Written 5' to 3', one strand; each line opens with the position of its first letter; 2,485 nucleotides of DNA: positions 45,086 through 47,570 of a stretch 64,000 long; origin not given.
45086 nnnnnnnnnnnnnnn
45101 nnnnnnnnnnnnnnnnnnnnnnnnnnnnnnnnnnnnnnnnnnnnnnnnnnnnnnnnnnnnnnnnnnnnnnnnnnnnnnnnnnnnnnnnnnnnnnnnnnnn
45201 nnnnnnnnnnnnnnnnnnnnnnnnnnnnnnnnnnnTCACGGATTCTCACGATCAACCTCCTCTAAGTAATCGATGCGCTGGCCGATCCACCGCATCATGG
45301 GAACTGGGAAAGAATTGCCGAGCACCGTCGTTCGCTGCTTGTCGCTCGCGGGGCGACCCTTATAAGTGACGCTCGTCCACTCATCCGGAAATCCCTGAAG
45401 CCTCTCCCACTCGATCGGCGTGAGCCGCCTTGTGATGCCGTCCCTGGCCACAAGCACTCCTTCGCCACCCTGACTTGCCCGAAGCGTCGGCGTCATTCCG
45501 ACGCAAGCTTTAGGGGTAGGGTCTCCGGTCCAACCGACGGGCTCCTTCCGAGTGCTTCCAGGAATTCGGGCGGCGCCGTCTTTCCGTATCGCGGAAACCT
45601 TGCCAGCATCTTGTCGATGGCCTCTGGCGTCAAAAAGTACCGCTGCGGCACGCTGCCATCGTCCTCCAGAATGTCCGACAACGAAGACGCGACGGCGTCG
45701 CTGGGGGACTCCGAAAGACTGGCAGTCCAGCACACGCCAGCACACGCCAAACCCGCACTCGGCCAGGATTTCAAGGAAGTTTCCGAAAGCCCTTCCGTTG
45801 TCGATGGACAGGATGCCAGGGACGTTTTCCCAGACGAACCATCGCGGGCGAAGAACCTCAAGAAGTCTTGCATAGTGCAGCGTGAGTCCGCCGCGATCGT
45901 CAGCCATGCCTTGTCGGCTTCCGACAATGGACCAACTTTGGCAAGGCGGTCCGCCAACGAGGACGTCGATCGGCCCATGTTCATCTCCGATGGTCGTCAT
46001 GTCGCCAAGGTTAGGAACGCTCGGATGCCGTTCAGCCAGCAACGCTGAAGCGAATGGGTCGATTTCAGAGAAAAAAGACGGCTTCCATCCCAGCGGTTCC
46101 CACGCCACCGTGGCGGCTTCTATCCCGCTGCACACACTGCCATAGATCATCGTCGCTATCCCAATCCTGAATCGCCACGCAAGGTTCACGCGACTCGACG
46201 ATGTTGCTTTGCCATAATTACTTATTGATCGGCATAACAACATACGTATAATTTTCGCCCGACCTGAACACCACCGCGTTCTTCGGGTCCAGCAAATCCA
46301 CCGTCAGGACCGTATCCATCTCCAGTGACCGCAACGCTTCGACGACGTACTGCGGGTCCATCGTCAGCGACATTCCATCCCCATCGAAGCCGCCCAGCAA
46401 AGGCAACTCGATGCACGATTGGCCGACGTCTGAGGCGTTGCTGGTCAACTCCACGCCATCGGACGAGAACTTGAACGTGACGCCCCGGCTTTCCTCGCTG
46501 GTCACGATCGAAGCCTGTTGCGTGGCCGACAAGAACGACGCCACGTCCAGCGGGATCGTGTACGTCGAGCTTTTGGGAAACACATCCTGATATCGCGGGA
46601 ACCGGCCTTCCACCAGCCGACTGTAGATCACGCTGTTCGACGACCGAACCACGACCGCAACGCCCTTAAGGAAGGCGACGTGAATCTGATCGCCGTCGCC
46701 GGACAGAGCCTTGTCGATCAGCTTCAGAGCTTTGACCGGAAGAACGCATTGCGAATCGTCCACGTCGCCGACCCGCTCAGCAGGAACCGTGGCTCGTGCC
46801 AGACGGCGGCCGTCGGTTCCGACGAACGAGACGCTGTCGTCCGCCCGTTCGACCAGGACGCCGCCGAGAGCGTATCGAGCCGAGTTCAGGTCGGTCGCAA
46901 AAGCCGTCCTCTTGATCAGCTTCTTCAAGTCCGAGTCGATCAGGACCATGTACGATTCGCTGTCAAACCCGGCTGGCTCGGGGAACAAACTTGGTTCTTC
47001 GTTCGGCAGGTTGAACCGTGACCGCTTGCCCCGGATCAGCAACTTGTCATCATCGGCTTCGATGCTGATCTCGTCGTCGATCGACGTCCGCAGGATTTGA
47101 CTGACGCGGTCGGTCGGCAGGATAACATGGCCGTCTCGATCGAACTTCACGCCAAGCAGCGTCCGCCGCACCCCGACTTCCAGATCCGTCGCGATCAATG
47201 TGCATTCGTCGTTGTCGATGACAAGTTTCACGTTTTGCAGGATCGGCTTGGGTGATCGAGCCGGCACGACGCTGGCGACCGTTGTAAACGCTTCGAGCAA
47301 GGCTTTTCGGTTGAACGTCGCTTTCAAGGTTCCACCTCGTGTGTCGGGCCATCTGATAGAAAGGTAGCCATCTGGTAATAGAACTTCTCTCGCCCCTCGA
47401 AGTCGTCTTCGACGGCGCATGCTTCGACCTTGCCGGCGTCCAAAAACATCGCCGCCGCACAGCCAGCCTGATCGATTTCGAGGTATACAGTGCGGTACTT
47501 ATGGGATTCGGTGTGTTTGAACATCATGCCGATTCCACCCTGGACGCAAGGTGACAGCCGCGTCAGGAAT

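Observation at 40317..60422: Anti-restriction set: two to three Lar-like zinc-ribbon proteins plus a C5-cytosine methyltransferase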

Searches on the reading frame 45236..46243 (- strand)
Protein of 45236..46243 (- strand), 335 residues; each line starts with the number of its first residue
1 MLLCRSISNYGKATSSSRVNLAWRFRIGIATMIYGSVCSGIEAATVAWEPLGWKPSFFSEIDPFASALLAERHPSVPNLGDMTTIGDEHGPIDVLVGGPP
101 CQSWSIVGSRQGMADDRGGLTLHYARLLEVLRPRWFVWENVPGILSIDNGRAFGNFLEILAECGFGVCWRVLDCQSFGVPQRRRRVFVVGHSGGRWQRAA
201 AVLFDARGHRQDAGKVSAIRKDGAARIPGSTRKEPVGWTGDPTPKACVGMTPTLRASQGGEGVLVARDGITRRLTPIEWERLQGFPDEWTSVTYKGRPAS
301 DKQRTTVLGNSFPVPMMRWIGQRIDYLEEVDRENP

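Call 3: search_protein_families(library=pfam, proteins=[window:45236-46243:-], max_evalue=10)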
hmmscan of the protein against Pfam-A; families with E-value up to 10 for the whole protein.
window:45236-46243:- (335 aa): 1 family
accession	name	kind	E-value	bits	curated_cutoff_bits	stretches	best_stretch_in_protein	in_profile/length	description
PF00145.23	DNA_methylase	-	8e-56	190.2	22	2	36-194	5-164/324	C-5 cytosine-specific DNA methylase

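Call 4: search_protein_families(library=phrogs, proteins=[window:45236-46243:-], max_evalue=1)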
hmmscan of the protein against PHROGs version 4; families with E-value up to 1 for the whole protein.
window:45236-46243:- (335 aa): 17 families
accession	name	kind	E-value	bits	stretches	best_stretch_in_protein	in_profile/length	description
phrog_116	-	other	1e-89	302.9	1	31-328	207-493/779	DNA methyltransferase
phrog_363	-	other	2.2e-55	189.1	1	31-327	53-315/327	DNA methyltransferase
phrog_864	-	DNA, RNA and nucleotide metabolism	1.1e-39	137.6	2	41-261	650-889/1064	DNA primase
phrog_16528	-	other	4.7e-18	66.6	1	248-330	144-223/236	DNA methyltransferase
phrog_13621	-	unknown function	4.8e-16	59.7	1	264-329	47-113/121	-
phrog_26324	-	other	6.2e-16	60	1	271-328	147-208/210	DNA methyltransferase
phrog_16427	-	other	1.1e-13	52.4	1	253-329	100-173/235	DNA methyltransferase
phrog_17284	-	unknown function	2.2e-07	31.4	1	260-324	148-210/245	-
phrog_31585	-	unknown function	3.4e-07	30.9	1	271-324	12-61/69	-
phrog_23296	-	other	5.4e-05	24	1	301-329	31-59/68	DNA methyltransferase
phrog_29583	-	other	8.4e-05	22.5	1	89-187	76-185/468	DNA methyltransferase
phrog_36001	-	unknown function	0.00014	21.2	1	122-190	492-560/715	-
phrog_38038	-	unknown function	0.0023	17.8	1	270-292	303-325/430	-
phrog_23072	-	other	0.0028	18.2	1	271-320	333-383/400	DNA methyltransferase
phrog_32758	-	other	0.0037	18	1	157-199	9-52/154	DNA methyltransferase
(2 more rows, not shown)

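Call 24: search_dna_similar(query=window:45236-46243:-, collection=phages, mode=protein, max_evalue=0.00001, max_rows=15)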
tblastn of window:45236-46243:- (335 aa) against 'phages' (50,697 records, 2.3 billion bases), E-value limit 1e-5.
Records with a match: 1744; places in all: 1831; records where one place covers at least 80% of the query: 473.
Best place of each record, by identity: 60-80% 1; <60% 1743.
By first word of the organism name: Mycobacterium 504; Streptococcus 162; Klebsiella 115; Vibrio 78; Escherichia 59; Bacteriophage 59; Gordonia 58; Paenibacillus 54; Bacillus 51; Arthrobacter 49; and 116 more.
By host as written in the record: Mycobacterium smegmatis mc2 155 359; - 143; Mycobacterium smegmatis mc#155 61; Klebsiella pneumoniae 54; Gordonia terrae 3612 44; Vibrio lentus 32; Mycobacterium smegmatis mc2155 27; Paenibacillus larvae 26; and 513 more.
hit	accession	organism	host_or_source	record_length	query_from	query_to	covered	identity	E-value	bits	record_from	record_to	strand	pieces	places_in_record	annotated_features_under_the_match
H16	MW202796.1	Caudoviricetes sp.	Manatee Spring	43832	31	325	88%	52.0%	5e-60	296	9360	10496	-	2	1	cytosine specific methyltransferase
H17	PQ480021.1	Caulobacter phage DMCA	Caulobacter vibrioides CB15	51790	34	333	70%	60.9%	3e-64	287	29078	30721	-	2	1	cytosine-specific DNA methyltransferase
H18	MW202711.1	Caudoviricetes sp.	Manatee Spring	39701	3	329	98%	41.9%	7e-42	229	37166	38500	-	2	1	cytosine specific methyltransferase | regulatory protein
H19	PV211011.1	Roseobacter phage CRP-821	Roseobacter sp. FZCC0197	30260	32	331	90%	44.2%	4e-78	265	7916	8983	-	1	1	DNA cytosine methyltransferase | hypothetical protein (x2)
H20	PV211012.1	Roseobacter phage CRP-822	Roseobacter sp. FZCC0197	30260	32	331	90%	44.2%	4e-78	265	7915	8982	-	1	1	DNA cytosine methyltransferase | hypothetical protein (x2)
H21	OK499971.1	Enterobacter phage vB_EclS_CobraSix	Enterobacter cloacae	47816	32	324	81%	48.2%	3e-46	242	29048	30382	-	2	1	hypothetical protein (x2)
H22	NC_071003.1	Enterobacter phage vB_EclS_CobraSix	Enterobacter cloacae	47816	32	324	81%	48.2%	3e-46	242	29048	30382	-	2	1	hypothetical protein (x2)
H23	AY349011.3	Burkholderia phage Bcep22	-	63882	32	324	87%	43.2%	9e-64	224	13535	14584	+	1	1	putative DNA methylase | hypothetical protein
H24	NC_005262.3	Burkholderia phage Bcep22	-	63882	32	324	87%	43.2%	9e-64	224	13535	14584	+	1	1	DNA methyltransferase | hypothetical protein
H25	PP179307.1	Vibrio phage 367.14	Vibrio mediterranei OcU_367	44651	31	324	88%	42.8%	6e-43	225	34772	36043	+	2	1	record has no annotation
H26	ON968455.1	Pseudanabaena phage Pan4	Pseudanabaena sp.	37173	21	328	92%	40.6%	1e-68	238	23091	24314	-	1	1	DNA cytosine methyltransferase | DNA methylase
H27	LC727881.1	Stx2c-converting phage Stx2c_JNE082796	-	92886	31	330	90%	41.4%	5e-57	204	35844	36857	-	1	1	region of the inserted Bacteriophage Mu-like phage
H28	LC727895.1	Stx1a-converting phage Stx1_JNE122137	-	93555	31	330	90%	41.4%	5e-57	204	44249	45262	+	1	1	region of the inserted Bacteriophage Mu-like phage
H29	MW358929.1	Providencia phage PSTRCR_117lys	sewage sample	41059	22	324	90%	40.8%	1e-55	201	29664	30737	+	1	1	DNA-cytosine methyltransferase | DNA replication protein O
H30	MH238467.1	Pasteurella phage Pm86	Pasteurella multocida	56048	16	329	94%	38.5%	4e-41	225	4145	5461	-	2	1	DNA-cytosine methylase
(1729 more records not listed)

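Call 25: get_annotated_region(hit=H17, flank=1500)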
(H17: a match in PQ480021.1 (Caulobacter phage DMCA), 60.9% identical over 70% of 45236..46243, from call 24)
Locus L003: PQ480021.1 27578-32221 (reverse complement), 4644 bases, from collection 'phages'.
description: Caulobacter phage DMCA, complete genome.
organism: Caulobacter phage DMCA (NCBI taxid 3374725)
taxonomy: Viruses
host: Caulobacter vibrioides CB15; source: -; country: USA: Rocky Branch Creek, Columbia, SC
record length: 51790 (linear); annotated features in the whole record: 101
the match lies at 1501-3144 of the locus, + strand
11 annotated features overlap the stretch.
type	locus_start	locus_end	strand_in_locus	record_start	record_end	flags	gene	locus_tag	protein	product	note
CDS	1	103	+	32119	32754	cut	-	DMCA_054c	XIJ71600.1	YqaJ recombination/integration protein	-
CDS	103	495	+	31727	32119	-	-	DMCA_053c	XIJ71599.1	NinB DNA recombination protein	-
CDS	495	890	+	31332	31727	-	-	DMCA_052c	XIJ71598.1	hypothetical protein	-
CDS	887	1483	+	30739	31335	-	-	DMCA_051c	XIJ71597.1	hypothetical protein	-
CDS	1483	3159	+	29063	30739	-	-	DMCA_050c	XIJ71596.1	cytosine-specific DNA methyltransferase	-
CDS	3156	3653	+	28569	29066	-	-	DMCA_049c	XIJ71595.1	hypothetical protein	-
CDS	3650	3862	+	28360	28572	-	-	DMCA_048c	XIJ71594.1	hypothetical protein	-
CDS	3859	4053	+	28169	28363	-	-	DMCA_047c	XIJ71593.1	hypothetical protein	-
CDS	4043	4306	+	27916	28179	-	-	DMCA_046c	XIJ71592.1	hypothetical protein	-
CDS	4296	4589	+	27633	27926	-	-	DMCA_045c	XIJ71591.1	hypothetical protein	-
CDS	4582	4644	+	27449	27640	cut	-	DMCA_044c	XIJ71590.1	hypothetical protein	-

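Call 26: get_annotated_region(hit=H19, flank=1000)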
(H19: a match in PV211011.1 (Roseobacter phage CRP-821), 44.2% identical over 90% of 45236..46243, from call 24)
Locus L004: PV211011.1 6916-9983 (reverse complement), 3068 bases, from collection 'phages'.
description: Roseobacter phage CRP-821, complete genome.
organism: Roseobacter phage CRP-821 (NCBI taxid 3417981)
taxonomy: Viruses; Duplodnaviria; Heunggongvirae; Uroviricota; Caudoviricetes
host: Roseobacter sp. FZCC0197; source: seawater; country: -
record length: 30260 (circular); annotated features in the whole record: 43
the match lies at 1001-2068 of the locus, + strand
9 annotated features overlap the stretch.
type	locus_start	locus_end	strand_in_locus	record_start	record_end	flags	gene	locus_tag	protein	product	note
CDS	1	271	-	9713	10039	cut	-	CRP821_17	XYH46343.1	hypothetical protein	-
CDS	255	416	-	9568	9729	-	-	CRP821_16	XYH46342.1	hypothetical protein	-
CDS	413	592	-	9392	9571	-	-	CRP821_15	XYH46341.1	hypothetical protein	-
CDS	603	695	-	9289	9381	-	-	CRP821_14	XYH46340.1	hypothetical protein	-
CDS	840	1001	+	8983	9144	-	-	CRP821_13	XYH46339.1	hypothetical protein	-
CDS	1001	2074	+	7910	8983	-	-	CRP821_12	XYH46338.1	DNA cytosine methyltransferase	-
CDS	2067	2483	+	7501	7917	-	-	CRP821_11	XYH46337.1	hypothetical protein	-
CDS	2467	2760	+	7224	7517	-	-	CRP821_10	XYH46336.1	site-specific DNA-cytosine methylase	-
CDS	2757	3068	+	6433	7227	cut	-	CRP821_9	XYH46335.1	PD-(D/E)XK nuclease-like domain-containing protein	-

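Call 27: get_annotated_region(hit=H16, flank=1000)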
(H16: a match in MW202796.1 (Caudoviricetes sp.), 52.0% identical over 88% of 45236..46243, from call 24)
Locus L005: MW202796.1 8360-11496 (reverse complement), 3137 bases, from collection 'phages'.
description: Myoviridae sp. isolate ct2os315, complete genome.
organism: Caudoviricetes sp. (NCBI taxid 2832643)
taxonomy: Viruses; Duplodnaviria; Heunggongvirae; Uroviricota; Caudoviricetes
host: -; source: Manatee Spring; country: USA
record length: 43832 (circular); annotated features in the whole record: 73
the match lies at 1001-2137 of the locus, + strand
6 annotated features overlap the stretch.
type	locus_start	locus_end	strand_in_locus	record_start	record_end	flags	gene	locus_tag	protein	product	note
CDS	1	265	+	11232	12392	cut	-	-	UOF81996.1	DNA polymerase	-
CDS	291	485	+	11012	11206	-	-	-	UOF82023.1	hypothetical protein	-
CDS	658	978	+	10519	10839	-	-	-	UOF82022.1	hypothetical protein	-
CDS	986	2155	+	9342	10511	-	-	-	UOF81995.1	cytosine specific methyltransferase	-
CDS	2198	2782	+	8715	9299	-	-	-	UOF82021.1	hypothetical protein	-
CDS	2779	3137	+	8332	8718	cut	-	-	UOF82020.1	stomatin-like protein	-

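Call 65: search_protein_families(library=ncbifam, proteins=[window:45236-46150:-], max_evalue=0.01)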
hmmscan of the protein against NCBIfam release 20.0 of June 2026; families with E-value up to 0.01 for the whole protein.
window:45236-46150:- (304 aa): 2 families
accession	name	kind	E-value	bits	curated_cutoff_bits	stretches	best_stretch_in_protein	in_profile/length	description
TIGR00675.1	dcm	superfamily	3.2e-52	178.2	100.65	2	5-161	3-161/329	DNA (cytosine-5-)-methyltransferase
NF007772.0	PRK10458.1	subfamily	2.7e-11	42.7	710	1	53-160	162-286/472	DNA cytosine methylase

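Call 81: search_solved_structures(query=window:45236-46150:-, max_evalue=0.00001)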
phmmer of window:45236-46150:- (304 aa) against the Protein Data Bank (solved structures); distinct sequences matched with E-value up to 0.00001: 72 (the best 60 are shown).
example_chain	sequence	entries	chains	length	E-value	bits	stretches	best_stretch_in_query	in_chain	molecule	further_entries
1dct_A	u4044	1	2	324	8.4e-24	87.7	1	9-160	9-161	PROTEIN (MODIFICATION METHYLASE HAEIII)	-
3ubt_Y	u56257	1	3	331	1.2e-22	83.9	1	9-160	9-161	Modification methylase HaeIII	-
2uyh_A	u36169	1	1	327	3e-19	72.7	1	8-158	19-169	MODIFICATION METHYLASE HHAI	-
10mh_A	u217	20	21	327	3.2e-19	72.6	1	8-158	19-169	PROTEIN (CYTOSINE-SPECIFIC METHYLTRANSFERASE HHAI) | HaeIII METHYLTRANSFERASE | Modification methylase HhaI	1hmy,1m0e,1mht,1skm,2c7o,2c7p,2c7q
1svu_A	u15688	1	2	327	3.3e-19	72.6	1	8-158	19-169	Modification methylase HhaI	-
2i9k_A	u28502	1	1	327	4.3e-19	72.2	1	8-158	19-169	Modification methylase HhaI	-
1fjx_A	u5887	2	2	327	5.4e-19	71.9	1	8-158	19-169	HHAI DNA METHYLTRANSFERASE | MODIFICATION METHYLASE HHAI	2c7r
2zcj_A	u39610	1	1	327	8.2e-19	71.3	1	8-158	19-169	Modification methylase HhaI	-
2uz4_A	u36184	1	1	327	1.5e-18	70.4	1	8-158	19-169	MODIFICATION METHYLASE HHAI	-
2uyc_A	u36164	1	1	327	1.6e-18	70.3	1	8-158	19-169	MODIFICATION METHYLASE HHAI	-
2z6q_A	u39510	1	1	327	2.1e-18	69.9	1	8-158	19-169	Modification methylase HhaI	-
2z6u_A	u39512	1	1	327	2.1e-18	69.9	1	8-158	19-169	Modification methylase HhaI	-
2z6a_A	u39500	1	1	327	5.7e-18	68.5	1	8-158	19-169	Modification methylase HhaI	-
3g7u_A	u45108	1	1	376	4.7e-13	52.3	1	58-159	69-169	Cytosine-specific methyltransferase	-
9ped_A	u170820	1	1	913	1.1e-12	51.1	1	59-157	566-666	DNA (cytosine-5)-methyltransferase 1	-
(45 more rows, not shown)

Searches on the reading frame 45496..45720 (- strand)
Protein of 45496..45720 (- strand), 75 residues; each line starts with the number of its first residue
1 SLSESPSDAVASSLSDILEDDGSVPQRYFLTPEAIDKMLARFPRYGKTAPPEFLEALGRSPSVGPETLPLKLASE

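Call 23: search_dna_similar(query=window:45496-45720:-, collection=phages, mode=protein, max_evalue=0.01, max_rows=15)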
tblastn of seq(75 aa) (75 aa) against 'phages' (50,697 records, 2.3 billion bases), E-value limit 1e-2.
Records with a match: 66; places in all: 66; records where one place covers at least 80% of the query: 15.
Best place of each record, by identity: <60% 66.
By first word of the organism name: Vibrio 20; Mycobacterium 10; Escherichia 8; Bacteriophage 4; Faecalibacterium 3; Pseudomonas 3; Enterobacter 2; Salmonella 2; Caudoviricetes 2; Aeromonas 2; and 9 more.
By host as written in the record: - 21; Mycobacterium smegmatis mc2 155 6; Escherichia coli 4; Enterobacter cloacae 2; Vibrio crassostreae 2; Vibrio lentus 2; Salmonella enterica subsp. enterica serovar Indiana J46 2; Faecalibacterium prausnitzii 2; and 23 more.
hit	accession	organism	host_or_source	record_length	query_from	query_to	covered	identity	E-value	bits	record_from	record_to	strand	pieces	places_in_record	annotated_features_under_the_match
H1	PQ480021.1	Caulobacter phage DMCA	Caulobacter vibrioides CB15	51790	1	65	87%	47.7%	5e-7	50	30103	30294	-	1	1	cytosine-specific DNA methyltransferase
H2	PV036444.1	Clostridium phage NatCom_42228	Clostridium sp. 003024715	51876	1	72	96%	37.5%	3e-3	39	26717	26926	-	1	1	hypothetical protein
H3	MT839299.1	Bacteriophage sp.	human fecal samples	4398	1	56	75%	48.2%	2e-5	46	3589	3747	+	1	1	record has no annotation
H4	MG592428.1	Vibrio phage 1.046.O._10N.286.52.E3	Vibrio splendidus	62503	1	61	81%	44.3%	1e-5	47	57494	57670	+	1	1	C-5 cytosine-specific DNA methylase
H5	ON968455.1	Pseudanabaena phage Pan4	Pseudanabaena sp.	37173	3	57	73%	47.3%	6e-4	41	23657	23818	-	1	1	DNA cytosine methyltransferase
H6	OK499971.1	Enterobacter phage vB_EclS_CobraSix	Enterobacter cloacae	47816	1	59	79%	44.1%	2e-6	49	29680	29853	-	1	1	hypothetical protein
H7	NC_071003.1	Enterobacter phage vB_EclS_CobraSix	Enterobacter cloacae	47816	1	59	79%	44.1%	2e-6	49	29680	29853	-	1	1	hypothetical protein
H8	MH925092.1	Vibrio phage VpaJT_1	Vibrio parahaemolyticus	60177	1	63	84%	41.3%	2e-6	48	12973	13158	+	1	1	putative methylase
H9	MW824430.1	Vibrio phage PS10B.1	Vibrio crassostreae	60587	1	61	81%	42.6%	4e-5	45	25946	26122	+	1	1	DNA (cytosine-5-)-methyltransferase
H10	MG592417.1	Vibrio phage 1.033.O._10N.222.49.B8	Vibrio lentus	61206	1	61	81%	42.6%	5e-5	44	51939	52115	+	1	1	C-5 cytosine-specific DNA methylase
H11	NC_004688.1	Mycobacterium phage Omega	Mycobacterium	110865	1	57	76%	45.6%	1e-5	46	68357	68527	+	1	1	DNA methyltransferase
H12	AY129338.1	Mycobacterium phage Omega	Mycobacterium sp.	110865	1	57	76%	45.6%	1e-5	46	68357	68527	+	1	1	127: hypothetical protein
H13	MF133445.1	Mycobacterium phage Lucky2013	Mycobacterium smegmatis mc2 155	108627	1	57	76%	45.6%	1e-5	46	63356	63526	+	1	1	113: DNA methylase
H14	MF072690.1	Mycobacterium phage Porcelain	Mycobacterium smegmatis mc2 155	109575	1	57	76%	45.6%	1e-5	46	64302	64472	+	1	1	DNA methylase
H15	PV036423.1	phage NatCom_17901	human feces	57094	1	72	96%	36.1%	3e-3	39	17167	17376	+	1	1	DNA methyltransferase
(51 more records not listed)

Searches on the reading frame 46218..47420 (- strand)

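Call 13: search_protein_families(library=pfam, proteins=[window:46218-47420:-], max_evalue=10)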
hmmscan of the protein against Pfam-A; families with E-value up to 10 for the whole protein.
window:46218-47420:- (400 aa): 4 families
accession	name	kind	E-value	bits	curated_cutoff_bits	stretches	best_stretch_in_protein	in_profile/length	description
PF02767.21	DNA_pol3_beta_2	-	1.9e-24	86.6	27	2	163-275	5-115/116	DNA polymerase III beta subunit, central domain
PF00712.24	DNA_pol3_beta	-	8.2e-23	81.3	24.4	2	33-140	2-110/120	DNA polymerase III beta subunit, N-terminal domain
PF02768.20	DNA_pol3_beta_3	-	3e-13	50.1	27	1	279-398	2-120/121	DNA polymerase III beta subunit, C-terminal domain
PF20918.2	SPOCS_spoVID-N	-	0.23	11.7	27.1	1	96-132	6-43/132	SPOCS_spoVID-N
